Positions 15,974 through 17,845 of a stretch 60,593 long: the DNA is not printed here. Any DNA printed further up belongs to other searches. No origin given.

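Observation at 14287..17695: OLD-family ATPase-Toprim nuclease coupled to a DUF2130-like coiled-coil PD-(D/E)xK protein: candidate two-gene defence system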

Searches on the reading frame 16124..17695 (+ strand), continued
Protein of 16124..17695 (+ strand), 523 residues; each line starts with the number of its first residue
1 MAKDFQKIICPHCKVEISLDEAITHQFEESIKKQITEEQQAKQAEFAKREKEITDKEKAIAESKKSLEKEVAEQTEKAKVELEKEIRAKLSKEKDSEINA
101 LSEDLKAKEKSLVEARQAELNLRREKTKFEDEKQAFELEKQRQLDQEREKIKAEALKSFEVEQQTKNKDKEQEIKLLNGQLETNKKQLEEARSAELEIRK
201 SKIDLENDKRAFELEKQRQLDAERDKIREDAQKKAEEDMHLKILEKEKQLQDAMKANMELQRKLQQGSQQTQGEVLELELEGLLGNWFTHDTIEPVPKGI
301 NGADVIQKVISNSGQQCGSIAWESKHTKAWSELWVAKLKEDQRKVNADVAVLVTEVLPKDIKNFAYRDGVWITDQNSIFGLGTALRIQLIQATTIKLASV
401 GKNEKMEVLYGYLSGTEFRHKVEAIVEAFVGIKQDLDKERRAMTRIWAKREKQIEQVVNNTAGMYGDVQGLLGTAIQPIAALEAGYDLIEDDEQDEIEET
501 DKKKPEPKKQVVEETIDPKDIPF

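Call 34: search_dna_similar(query=window:16124-17692:+, collection=phages, mode=protein, max_rows=25)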
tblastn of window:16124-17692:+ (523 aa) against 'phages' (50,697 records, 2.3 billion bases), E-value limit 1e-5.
Records with a match: 7; places in all: 7; records where one place covers at least 80% of the query: 0.
Best place of each record, by identity: <60% 7.
By first word of the organism name: Bacteriophage 7.
By host as written in the record: Helicobacter heilmannii 6; Helicobacter heilmannii ASB1.4 1.
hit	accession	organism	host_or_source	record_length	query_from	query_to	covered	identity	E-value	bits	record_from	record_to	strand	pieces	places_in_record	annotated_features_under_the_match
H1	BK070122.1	Bacteriophage sp.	Helicobacter heilmannii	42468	163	485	62%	34.1%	4e-36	149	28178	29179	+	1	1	hypothetical protein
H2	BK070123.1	Bacteriophage sp.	Helicobacter heilmannii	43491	163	485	62%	34.1%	4e-36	149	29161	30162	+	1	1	hypothetical protein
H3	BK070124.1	Bacteriophage sp.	Helicobacter heilmannii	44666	163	485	62%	34.1%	4e-36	149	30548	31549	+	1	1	hypothetical protein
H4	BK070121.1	Bacteriophage sp.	Helicobacter heilmannii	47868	163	485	62%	34.1%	4e-36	149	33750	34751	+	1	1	hypothetical protein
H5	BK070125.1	Bacteriophage sp.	Helicobacter heilmannii ASB1.4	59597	163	485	62%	34.1%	4e-36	149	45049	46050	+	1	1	hypothetical protein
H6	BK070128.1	Bacteriophage sp.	Helicobacter heilmannii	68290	163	485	62%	34.1%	4e-36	149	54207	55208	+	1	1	hypothetical protein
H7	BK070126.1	Bacteriophage sp.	Helicobacter heilmannii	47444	163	485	62%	34.1%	4e-36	149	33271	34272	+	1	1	hypothetical protein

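Call 35: search_dna_similar(query=window:16124-17692:+, collection=plasmids, mode=protein, max_rows=30)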
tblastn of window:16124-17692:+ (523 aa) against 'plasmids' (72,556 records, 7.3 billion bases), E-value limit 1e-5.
Records with a match: 46; places in all: 56; records where one place covers at least 80% of the query: 13.
Best place of each record, by identity: <60% 46.
By first word of the organism name: Bradyrhizobium 32; Mesorhizobium 3; Aminobacter 3; Sulfurimonas 2; Chryseobacterium 2; Granulicella 2; Aliarcobacter 1; Skermanella 1.
By predicted mobility (MOB-suite, as given by PLSDB): conjugative 20; non-mobilizable 17; mobilizable 9.
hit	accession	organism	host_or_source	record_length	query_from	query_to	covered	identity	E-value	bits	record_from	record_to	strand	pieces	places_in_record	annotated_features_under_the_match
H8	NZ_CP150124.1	Bradyrhizobium ottawaense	-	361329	10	483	91%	36.2%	1e-71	256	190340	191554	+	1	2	DUF2130 domain-containing protein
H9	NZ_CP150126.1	Bradyrhizobium ottawaense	Glycine max cv. AC Orford,cell ...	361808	10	483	91%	36.2%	1e-71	256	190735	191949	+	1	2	DUF2130 domain-containing protein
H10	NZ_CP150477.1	Bradyrhizobium ottawaense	Glycine max cv. AC Orford,cell culture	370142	10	483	91%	36.2%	1e-71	256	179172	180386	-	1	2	DUF2130 domain-containing protein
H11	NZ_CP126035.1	Bradyrhizobium elkanii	Glycine max,soybean,root nodule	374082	10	483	91%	36.2%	1e-71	256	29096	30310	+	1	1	DUF2130 domain-containing protein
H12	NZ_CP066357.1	Bradyrhizobium elkanii USDA 76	Glycine max,DNA isolated from pure ...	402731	10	483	91%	36.2%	1e-71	256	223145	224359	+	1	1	DUF2130 domain-containing protein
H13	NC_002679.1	Mesorhizobium japonicum MAFF 303099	-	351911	8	483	91%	35.1%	4e-70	311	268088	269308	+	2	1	DUF2130 domain-containing protein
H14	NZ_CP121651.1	Bradyrhizobium sp. CB82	Stylosanthes guianensis,cell culture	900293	7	483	91%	34.8%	1e-72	258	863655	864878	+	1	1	DUF2130 domain-containing protein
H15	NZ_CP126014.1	Bradyrhizobium japonicum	Glycine max,soybean,root nodule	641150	7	483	91%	34.8%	5e-72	256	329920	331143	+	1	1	DUF2130 domain-containing protein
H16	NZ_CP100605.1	Bradyrhizobium sp. Ash2021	-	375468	80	483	77%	40.1%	1e-69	250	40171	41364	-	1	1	DUF2130 domain-containing protein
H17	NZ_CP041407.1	Sulfurimonas paralvinellae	polychaetes,hydrothermal vent ...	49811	8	481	91%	34.1%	9e-59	218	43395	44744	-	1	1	DUF2130 domain-containing protein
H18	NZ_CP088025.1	Bradyrhizobium quebecense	Glycine max cv. AC Glengarry,Cell ...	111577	80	483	77%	39.6%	3e-68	245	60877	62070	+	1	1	DUF2130 domain-containing protein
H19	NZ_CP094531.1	Chryseobacterium oryzae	Single cell,Andong Sikhe (Andong rice ...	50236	1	479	92%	31.9%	4e-47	183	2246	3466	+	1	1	DUF2130 domain-containing protein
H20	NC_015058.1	Granulicella tundricola MP5ACTX9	-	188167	8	482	91%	32.2%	1e-55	208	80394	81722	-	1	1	DUF2130 domain-containing protein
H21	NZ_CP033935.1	Chryseobacterium balustinum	fish,pure isolate,blood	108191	1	479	92%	31.5%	2e-47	184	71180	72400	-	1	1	DUF2130 domain-containing protein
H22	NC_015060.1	Granulicella tundricola MP5ACTX9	-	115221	8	482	91%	31.7%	3e-61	225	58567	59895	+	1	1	DUF2130 domain-containing protein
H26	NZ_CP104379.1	Aliarcobacter butzleri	poultry meat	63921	114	486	71%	39.7%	9e-64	232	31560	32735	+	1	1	DUF2130 domain-containing protein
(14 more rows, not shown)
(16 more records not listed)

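Call 36: get_annotated_region(hit=H17, flank=5000)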
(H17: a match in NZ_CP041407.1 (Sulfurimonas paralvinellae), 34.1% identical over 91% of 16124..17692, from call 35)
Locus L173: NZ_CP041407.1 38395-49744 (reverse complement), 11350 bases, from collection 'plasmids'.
description: Sulfurimonas paralvinellae strain GO25 plasmid unnamed, complete sequence
organism: Sulfurimonas paralvinellae (NCBI taxid 317658)
taxonomy: Bacteria; Campylobacterota; Epsilonproteobacteria; Campylobacterales; Sulfurimonadaceae; Sulfurimonas; Sulfurimonas paralvinellae
host: -; source: polychaetes,hydrothermal vent polychaetes; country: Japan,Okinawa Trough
typing (MOB-suite, as given by PLSDB): non-mobilizable
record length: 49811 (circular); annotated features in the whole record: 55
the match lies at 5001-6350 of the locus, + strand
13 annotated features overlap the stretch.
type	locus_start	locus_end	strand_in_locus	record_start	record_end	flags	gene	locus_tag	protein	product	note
CDS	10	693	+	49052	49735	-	-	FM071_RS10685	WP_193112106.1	ParA family protein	-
CDS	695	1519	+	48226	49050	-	-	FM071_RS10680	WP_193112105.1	ParB/RepB/Spo0J family partition protein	GO:0007059 - chromosome segregation [Evidence IEA]; GO:0000910 - cytokinesis [Evidence IEA]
CDS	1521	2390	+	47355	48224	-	-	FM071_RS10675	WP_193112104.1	hypothetical protein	-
CDS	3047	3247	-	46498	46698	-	-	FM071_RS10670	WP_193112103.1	helix-turn-helix domain-containing protein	-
CDS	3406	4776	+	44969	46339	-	-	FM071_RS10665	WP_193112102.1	hypothetical protein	-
CDS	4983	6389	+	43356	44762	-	-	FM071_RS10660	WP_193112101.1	DUF2130 domain-containing protein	-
CDS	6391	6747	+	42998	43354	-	-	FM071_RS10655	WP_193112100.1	gamma-glutamylcyclotransferase family protein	-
CDS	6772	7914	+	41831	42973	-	-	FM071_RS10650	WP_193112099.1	reverse transcriptase-like protein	-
CDS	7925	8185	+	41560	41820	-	-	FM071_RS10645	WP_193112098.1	hypothetical protein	-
CDS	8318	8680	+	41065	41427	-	-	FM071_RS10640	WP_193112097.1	winged helix-turn-helix domain-containing protein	-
CDS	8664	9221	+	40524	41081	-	-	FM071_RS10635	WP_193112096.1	hypothetical protein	-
CDS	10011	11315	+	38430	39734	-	-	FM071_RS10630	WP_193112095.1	hypothetical protein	-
CDS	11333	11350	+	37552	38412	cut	-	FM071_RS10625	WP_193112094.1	hypothetical protein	-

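Call 37: get_annotated_region(hit=H26, flank=5000)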
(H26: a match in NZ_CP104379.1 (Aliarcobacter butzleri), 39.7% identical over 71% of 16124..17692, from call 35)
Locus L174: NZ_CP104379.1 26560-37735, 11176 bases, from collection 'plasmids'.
description: Aliarcobacter butzleri strain P1100 plasmid p63_DSM_105472, complete sequence
organism: Aliarcobacter butzleri (NCBI taxid 28197)
taxonomy: Bacteria; Campylobacterota; Epsilonproteobacteria; Campylobacterales; Arcobacteraceae; Aliarcobacter; Aliarcobacter butzleri
host: -; source: poultry meat; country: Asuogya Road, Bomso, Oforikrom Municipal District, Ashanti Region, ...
typing (MOB-suite, as given by PLSDB): non-mobilizable
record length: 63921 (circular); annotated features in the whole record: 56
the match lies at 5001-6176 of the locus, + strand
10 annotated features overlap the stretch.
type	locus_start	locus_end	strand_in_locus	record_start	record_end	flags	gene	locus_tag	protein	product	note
CDS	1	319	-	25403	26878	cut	-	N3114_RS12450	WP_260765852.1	DUF2779 domain-containing protein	-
CDS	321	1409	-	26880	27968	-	-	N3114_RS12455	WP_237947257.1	PD-(D/E)XK nuclease family protein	-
CDS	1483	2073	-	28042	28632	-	-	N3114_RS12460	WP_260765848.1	DnaB helicase C-terminal domain-containing protein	-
CDS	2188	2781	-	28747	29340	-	-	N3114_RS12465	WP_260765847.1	hypothetical protein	-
CDS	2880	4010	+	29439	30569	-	-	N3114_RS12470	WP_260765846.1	hypothetical protein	-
CDS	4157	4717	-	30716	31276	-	-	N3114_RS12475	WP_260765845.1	recombinase family protein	GO:0006310 - DNA recombination [Evidence IEA]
CDS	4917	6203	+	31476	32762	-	-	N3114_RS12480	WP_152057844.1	DUF2130 domain-containing protein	-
CDS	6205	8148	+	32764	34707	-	-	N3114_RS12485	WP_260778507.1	ATP-dependent endonuclease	-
CDS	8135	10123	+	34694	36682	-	-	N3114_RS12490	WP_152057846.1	UvrD-helicase domain-containing protein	-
CDS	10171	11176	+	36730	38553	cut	-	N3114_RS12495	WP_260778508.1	site-specific DNA-methyltransferase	GO:0006306 - DNA methylation [Evidence IEA]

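Call 38: get_annotated_region(hit=H19, flank=5000)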
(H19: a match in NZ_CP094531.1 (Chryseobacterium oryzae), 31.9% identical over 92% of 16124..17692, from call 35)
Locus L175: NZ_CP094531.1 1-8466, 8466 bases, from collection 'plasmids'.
description: Chryseobacterium oryzae strain ADR-1 plasmid unnamed2, complete sequence
organism: Chryseobacterium oryzae (NCBI taxid 2929799)
taxonomy: Bacteria; Bacteroidota; Flavobacteriia; Flavobacteriales; Weeksellaceae; Chryseobacterium; Chryseobacterium oryzae
host: -; source: Single cell,Andong Sikhe (Andong rice punch); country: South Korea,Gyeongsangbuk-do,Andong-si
typing (MOB-suite, as given by PLSDB): non-mobilizable
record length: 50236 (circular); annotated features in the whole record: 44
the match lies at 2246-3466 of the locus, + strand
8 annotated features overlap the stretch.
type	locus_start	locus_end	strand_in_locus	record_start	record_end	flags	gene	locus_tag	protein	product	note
CDS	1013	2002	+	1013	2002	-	-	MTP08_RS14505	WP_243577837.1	WYL domain-containing protein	-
CDS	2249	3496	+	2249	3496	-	-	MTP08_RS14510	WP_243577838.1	DUF2130 domain-containing protein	-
CDS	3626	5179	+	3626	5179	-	-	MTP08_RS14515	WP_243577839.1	class I SAM-dependent DNA methyltransferase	-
CDS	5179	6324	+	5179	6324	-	-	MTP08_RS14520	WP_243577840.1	restriction endonuclease subunit S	-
CDS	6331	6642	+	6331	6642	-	-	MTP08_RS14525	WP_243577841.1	hypothetical protein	-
CDS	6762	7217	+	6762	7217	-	-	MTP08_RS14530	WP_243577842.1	helix-turn-helix domain-containing protein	-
CDS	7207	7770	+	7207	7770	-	-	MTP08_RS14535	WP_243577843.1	PIN domain-containing protein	-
CDS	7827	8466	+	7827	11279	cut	-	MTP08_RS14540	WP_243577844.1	DEAD/DEAH box helicase family protein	-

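Call 39: get_annotated_region(hit=H8, flank=5000)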
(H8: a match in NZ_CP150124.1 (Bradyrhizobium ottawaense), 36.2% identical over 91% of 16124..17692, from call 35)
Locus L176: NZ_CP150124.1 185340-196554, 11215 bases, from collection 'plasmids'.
description: Bradyrhizobium ottawaense strain OM27 plasmid pBoOM27, complete sequence
organism: Bradyrhizobium ottawaense (NCBI taxid 931866)
taxonomy: Bacteria; Pseudomonadota; Alphaproteobacteria; Hyphomicrobiales; Nitrobacteraceae; Bradyrhizobium; Bradyrhizobium ottawaense
host: -; source: -; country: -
typing (MOB-suite, as given by PLSDB): conjugative; replicon rep_cluster_506; relaxase MOBP; mating-pair formation MPF_T
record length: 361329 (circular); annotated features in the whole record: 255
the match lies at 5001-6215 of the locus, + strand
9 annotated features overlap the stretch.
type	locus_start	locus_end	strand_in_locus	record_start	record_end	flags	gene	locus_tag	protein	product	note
CDS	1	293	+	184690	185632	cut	-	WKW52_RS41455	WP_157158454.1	IS630 family transposase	-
CDS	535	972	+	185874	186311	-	-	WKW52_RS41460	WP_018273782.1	hypothetical protein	-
CDS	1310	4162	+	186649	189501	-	-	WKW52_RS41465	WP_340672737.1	TrlF family AAA-like ATPase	-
CDS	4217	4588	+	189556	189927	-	-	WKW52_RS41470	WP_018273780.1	type II toxin-antitoxin system RelE/ParE family toxin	-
CDS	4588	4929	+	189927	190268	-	-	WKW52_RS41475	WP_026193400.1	helix-turn-helix transcriptional regulator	-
CDS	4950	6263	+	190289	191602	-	-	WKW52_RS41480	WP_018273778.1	DUF2130 domain-containing protein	-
CDS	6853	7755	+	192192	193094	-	-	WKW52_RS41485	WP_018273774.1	hypothetical protein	-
CDS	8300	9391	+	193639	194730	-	-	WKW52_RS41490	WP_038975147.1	hypothetical protein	-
CDS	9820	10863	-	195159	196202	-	-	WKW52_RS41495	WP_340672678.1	IS110 family transposase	-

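Call 41: predict_structure(alignment_id=A3)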
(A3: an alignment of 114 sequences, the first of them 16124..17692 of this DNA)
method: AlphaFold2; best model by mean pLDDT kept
length: 523 residues; sequences in the alignment: 114
mean_pLDDT: 77.0   pTM: 0.33
mean pLDDT of the five models: 77.0, 76.8, 75.6, 74.9, 73.3
residues with pLDDT >= 90: 100; 70-90: 283; 50-70: 92; < 50: 48
segments of 3 or more residues with pLDDT < 50: 1-5, 190-196, 484-514
pLDDT, mean of each block of 10 residues (from residue 1): 49 63 72 79 83 87 86 83 85 87 89 88 88 88 83 79 74 66 53 48 67 81 85 87 89 87 72 70 88 86 89 90 88 91 91 90 90 91 92 77 56 77 85 91 92 88 68 52 45 34 38 54 55
secondary structure, 60 per line:
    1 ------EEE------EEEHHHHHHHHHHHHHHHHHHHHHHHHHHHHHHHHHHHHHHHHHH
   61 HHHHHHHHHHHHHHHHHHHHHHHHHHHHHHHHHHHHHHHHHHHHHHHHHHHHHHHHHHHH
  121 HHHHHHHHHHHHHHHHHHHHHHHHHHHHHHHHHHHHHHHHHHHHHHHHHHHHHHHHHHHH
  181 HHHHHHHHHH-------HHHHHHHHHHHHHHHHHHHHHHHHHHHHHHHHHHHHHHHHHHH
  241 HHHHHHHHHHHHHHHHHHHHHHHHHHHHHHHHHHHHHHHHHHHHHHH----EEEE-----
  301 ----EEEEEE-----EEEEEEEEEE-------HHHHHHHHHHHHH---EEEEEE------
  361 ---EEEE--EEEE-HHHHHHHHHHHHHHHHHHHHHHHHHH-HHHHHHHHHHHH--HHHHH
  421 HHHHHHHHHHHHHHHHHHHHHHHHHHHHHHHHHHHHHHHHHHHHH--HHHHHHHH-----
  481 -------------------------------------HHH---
elements in order: E7-9 E16-18 H19-190 H198-287 E292-295 E305-310 E316-325 H333-345 E349-354 E364-367 E370-373 H375-400 H402-413 H416-465 H468-475

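Call 43: search_protein_families(library=pfam, proteins=[L101:9303-10454:+, L101:5192-5971:+, L116:8183-10957:+, L123:6990-10430:+, L123:739-3915:+, L168:2820-4295:+], max_evalue=0.001)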
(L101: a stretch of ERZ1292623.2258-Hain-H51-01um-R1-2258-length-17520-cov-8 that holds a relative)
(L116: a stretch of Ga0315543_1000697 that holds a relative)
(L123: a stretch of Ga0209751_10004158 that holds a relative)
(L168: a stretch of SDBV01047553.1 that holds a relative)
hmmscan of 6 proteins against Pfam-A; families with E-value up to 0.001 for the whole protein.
L101:9303-10454:+ (384 aa): 2 families
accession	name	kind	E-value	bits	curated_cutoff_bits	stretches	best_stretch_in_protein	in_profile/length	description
PF01555.25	N6_N4_Mtase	-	2.9e-45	155.4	26.7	1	68-362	1-220/221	DNA methylase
PF03602.21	Cons_hypoth95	-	2e-05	24.8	24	0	55-81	101-127/182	Conserved hypothetical protein 95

L101:5192-5971:+ (260 aa): 1 family
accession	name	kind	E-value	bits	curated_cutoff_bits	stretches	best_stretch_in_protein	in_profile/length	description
PF06300.18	Tsp45I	-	6.7e-127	422.9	25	1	2-260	1-260/260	Tsp45I type II restriction enzyme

L116:8183-10957:+ (925 aa): 6 families
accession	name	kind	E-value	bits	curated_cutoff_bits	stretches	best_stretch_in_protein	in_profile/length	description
PF08463.15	EcoEI_R_C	-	3.5e-44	151.2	24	1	746-923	1-162/163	EcoEI R protein C-terminal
PF04851.21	ResIII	-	3e-39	135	22.5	1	169-352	6-163/164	Type III restriction enzyme, res subunit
PF18766.7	SWI2_SNF2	-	1.2e-19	71.3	26.7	1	171-405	2-210/221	SWI2/SNF2 ATPase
PF00270.35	DEAD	-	1.2e-11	45.1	26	1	170-353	3-162/167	DEAD/DEAH box helicase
PF04313.20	HSDR_N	-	1.2e-09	38.8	25.1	1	57-128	127-197/198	Type I restriction enzyme R protein N terminus (HSDR_N)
PF00271.37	Helicase_C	-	3.5e-05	24.4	23.5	1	451-557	7-108/110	Helicase conserved C-terminal domain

L123:6990-10430:+ (1147 aa): 5 families
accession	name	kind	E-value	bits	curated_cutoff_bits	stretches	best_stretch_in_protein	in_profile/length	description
PF00580.27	UvrD-helicase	-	2.1e-48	165.8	23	1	12-466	3-270/271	UvrD/REP helicase N-terminal domain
PF13361.12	UvrD_C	-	3.2e-25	89.7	25.6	2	760-858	285-348/350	UvrD-like helicase C-terminal domain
PF13245.12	AAA_19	-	1.3e-13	51.7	25.1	1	21-452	10-134/134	AAA domain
PF13538.12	UvrD_C_2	-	5e-12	45.9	27.4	2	830-855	26-51/52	UvrD-like helicase C-terminal domain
PF12705.13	PDDEXK_1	-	0.00014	22.3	22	1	983-1131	33-189/247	PD-(D/E)XK nuclease superfamily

L123:739-3915:+ (1059 aa): 4 families
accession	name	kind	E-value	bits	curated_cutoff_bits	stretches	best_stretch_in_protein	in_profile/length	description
PF12705.13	PDDEXK_1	-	3e-43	149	22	1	786-1051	1-246/247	PD-(D/E)XK nuclease superfamily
PF21445.3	ADDB_N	-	6.3e-18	65.4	26.6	1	8-264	4-254/290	ADDB, N-terminal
PF13361.12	UvrD_C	-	3.6e-07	30.4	25.6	1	609-687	285-345/350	UvrD-like helicase C-terminal domain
PF00580.27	UvrD-helicase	-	0.00035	20.8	23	1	111-249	135-249/271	UvrD/REP helicase N-terminal domain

L168:2820-4295:+ (492 aa): 2 families
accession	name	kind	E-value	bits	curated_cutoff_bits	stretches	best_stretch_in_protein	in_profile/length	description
PF11074.14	DUF2779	-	1.5e-38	132.3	23.3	1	297-422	1-126/126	Domain of unknown function(DUF2779)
PF01930.23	Cas_Cas4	-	8e-05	23.2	22.7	1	99-184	56-139/160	Domain of unknown function DUF83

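Call 45: search_protein_families(library=ncbifam, proteins=[window:16124-17692:+], max_evalue=0.01)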
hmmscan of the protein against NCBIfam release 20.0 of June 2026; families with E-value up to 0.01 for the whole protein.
window:16124-17692:+ (523 aa): 0 families

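Call 46: fold_search(model_id=the predicted structure, library=pdb)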
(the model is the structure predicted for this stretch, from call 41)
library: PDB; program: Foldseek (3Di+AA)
matches with E <= 10: 438; with E <= 0.001: 0
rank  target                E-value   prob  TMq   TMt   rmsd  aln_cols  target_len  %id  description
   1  8a4c_A                1.8e-03  0.99  0.11  0.26   7.9        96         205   17  Structure of human Rep15:Rab3B complex. (released 2022-08-10)
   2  8a4c_C                3.9e-03  0.99  0.11  0.27   7.4        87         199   16  Structure of human Rep15:Rab3B complex. (released 2022-08-10)
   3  9bgk_F                9.7e-03  0.98  0.15  0.07   4.8       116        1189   16  Structure of V.cholera DdmDE (2D:1E) in complex with DNA (released 2024-10-23)
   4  9qcc_M                1.0e-02  0.99  0.13  0.16   4.6        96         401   19  Activated XauSPARDA filament assembly with bound dsDNA substrate (released 2025-12-17)
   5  8a4a_A                1.1e-02  0.99  0.11  0.25   7.4        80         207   16  Structure of human Rep15 in complex with bovine Rab3C. (released 2022-08-10)
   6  8a4b_A                1.3e-02  0.97  0.11  0.26   7.7        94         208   17  Structure of human Rep15:Rab3B_Q81L complex. (released 2022-08-10)
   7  9vx6_T                1.8e-02  0.99  0.10  0.12   3.7        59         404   24  Helical structure of gRNA-tDNA SPARDA complex (released 2026-01-14)
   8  9jt2_B                2.4e-02  0.96  0.10  0.12   4.4        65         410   22  substrate-bound NbaSPARDA complexes (released 2025-04-02)
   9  8a4b_C                2.8e-02  0.93  0.11  0.26   7.2        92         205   16  Structure of human Rep15:Rab3B_Q81L complex. (released 2022-08-10)
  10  9qcc_Y                4.4e-02  0.77  0.10  0.13   4.0        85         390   19  Activated XauSPARDA filament assembly with bound dsDNA substrate (released 2025-12-17)
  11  4f0p_B                4.4e-02  0.72  0.14  0.16  13.8       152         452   11  MspJI Restriction Endonuclease - P31 Form (released 2012-08-08)
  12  9ki0_A                4.7e-02  0.87  0.16  0.08   5.4       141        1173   13  structure of DdmD dimer with ssDNA with AGS (released 2025-02-19)
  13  6p4o_D                4.7e-02  0.77  0.15  0.16   5.5       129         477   12  Complex of XPB helicase with Bax1 endonuclease from Sulfurisphaera tokodaii at 3.15 Angstroms resolution (released 2020-06-03)
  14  9va7_A                6.1e-02  0.60  0.10  0.13  14.4       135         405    9  Crystal structure of legionella effector Lem17 in complex with IP6 (released 2026-01-21)
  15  9va7_G                6.1e-02  0.54  0.10  0.12  14.5       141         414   10  Crystal structure of legionella effector Lem17 in complex with IP6 (released 2026-01-21)
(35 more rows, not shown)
